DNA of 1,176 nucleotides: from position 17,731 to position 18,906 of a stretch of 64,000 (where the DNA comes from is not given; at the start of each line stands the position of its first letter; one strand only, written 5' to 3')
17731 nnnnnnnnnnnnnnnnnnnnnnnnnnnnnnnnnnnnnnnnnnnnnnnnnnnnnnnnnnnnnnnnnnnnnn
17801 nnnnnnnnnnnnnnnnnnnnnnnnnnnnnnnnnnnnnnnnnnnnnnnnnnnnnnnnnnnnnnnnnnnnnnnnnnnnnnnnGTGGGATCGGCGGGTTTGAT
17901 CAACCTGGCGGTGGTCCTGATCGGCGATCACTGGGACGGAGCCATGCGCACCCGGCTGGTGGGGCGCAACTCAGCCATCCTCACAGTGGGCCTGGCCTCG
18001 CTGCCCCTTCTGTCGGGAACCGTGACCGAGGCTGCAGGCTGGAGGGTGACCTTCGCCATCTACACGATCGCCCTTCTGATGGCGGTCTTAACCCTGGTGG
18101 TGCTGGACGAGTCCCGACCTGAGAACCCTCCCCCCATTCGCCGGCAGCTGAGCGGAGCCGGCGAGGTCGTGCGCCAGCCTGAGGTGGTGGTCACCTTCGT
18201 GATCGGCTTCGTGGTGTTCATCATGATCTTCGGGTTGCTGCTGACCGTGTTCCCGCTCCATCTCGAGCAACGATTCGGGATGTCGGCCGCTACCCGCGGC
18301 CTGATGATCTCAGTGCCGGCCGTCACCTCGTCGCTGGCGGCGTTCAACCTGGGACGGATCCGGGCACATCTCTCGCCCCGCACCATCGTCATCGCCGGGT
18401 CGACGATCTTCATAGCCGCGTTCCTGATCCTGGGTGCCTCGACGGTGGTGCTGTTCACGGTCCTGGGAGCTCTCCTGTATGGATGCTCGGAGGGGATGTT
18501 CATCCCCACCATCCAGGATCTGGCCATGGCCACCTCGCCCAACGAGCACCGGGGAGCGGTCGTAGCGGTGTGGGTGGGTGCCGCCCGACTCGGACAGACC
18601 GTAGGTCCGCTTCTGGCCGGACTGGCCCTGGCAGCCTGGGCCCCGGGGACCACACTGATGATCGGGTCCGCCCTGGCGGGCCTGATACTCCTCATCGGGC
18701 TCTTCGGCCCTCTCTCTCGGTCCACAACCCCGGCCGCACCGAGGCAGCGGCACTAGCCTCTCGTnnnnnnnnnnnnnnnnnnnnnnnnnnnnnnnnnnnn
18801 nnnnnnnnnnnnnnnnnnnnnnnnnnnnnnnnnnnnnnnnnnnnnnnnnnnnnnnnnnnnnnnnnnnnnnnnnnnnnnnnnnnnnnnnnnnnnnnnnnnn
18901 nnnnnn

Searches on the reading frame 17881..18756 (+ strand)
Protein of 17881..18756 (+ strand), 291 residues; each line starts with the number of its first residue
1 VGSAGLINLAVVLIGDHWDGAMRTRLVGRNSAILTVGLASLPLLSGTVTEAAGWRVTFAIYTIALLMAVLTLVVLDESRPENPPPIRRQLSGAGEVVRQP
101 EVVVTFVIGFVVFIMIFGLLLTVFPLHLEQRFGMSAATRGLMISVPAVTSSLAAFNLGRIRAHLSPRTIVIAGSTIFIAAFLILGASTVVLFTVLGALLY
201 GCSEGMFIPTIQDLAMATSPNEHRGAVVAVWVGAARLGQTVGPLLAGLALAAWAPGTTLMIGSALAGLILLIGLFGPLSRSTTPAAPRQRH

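Call 7: search_protein_families(library=pfam, proteins=[window:17881-18756:+], max_evalue=0.01)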
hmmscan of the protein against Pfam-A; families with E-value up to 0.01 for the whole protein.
window:17881-18756:+ (291 aa): 1 family
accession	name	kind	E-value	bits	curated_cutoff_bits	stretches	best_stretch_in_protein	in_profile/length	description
PF07690.21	MFS_1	-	1.9e-31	109.7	33.4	2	107-284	2-180/347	Major Facilitator Superfamily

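Call 8: search_protein_families(library=ncbifam, proteins=[window:17881-18756:+], max_evalue=0.01)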
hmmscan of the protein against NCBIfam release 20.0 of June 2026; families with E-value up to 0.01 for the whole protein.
window:17881-18756:+ (291 aa): 27 families (the best 25 are shown)
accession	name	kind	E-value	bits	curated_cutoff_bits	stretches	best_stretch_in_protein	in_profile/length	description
NF053757.1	BclibactTpBcbE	equivalog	4.6e-13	48.8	600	1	1-251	107-364/394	bacillibactin exporter BcbE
NF012174.0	tet_MFS_A_B_C_D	equivalog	9.5e-13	47.7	475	1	9-270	112-379/382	Tet(A)/Tet(B)/Tet(C) family tetracycline efflux MFS transporter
NF007792.0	PRK10489.1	equivalog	2e-12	46.8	324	1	33-276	152-400/419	enterobactin transporter EntS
TIGR00893.1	2A0114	subfamily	1.1e-11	44.3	395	2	169-254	60-146/399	D-galactonate transporter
NF008586.0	PRK11551.1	equivalog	1.4e-09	37.4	410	1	34-266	148-384/406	3-(3-hydroxy-phenyl)propionate transporter MhpT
NF012186.0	tet_MFS_D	exception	2.6e-09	36.6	775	1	10-275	114-383/394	tetracycline efflux MFS transporter Tet(D)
TIGR00711.1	efflux_EmrB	subfamily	1.4e-08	34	230.2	1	101-182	256-336/485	DHA2 family efflux MFS transporter permease subunit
NF007372.0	PRK09874.1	equivalog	2.4e-08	33.5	571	1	39-253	156-374/408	multidrug efflux MFS transporter MdtG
NF040895.2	MFS_effux_SdrM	equivalog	3.2e-08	33.1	550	1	101-254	255-408/441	multidrug efflux MFS transporter SdrM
TIGR00895.1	2A0115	subfamily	6.6e-08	31.9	418.55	2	4-78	120-195/398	aromatic acid/H+ symport family MFS transporter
TIGR00881.1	2A0104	subfamily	1.4e-07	30.9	407.75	1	108-270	2-163/379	phosphoglycerate transporter protein PgtP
TIGR00880.1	2_A_01_02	superfamily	3.2e-07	30.6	131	2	140-270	1-134/141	multidrug resistance protein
NF007782.0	PRK10473.1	subfamily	8.3e-07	28.4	417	1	48-271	150-375/394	MdtL family multidrug efflux MFS transporter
NF040856.1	FexB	exception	1.2e-06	27.6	950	1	2-72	115-185/469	chloramphenicol/florfenicol efflux MFS transporter FexB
NF012193.0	tet_MFS_A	exception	1.3e-06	27.6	840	1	9-264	114-375/394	tetracycline efflux MFS transporter Tet(A)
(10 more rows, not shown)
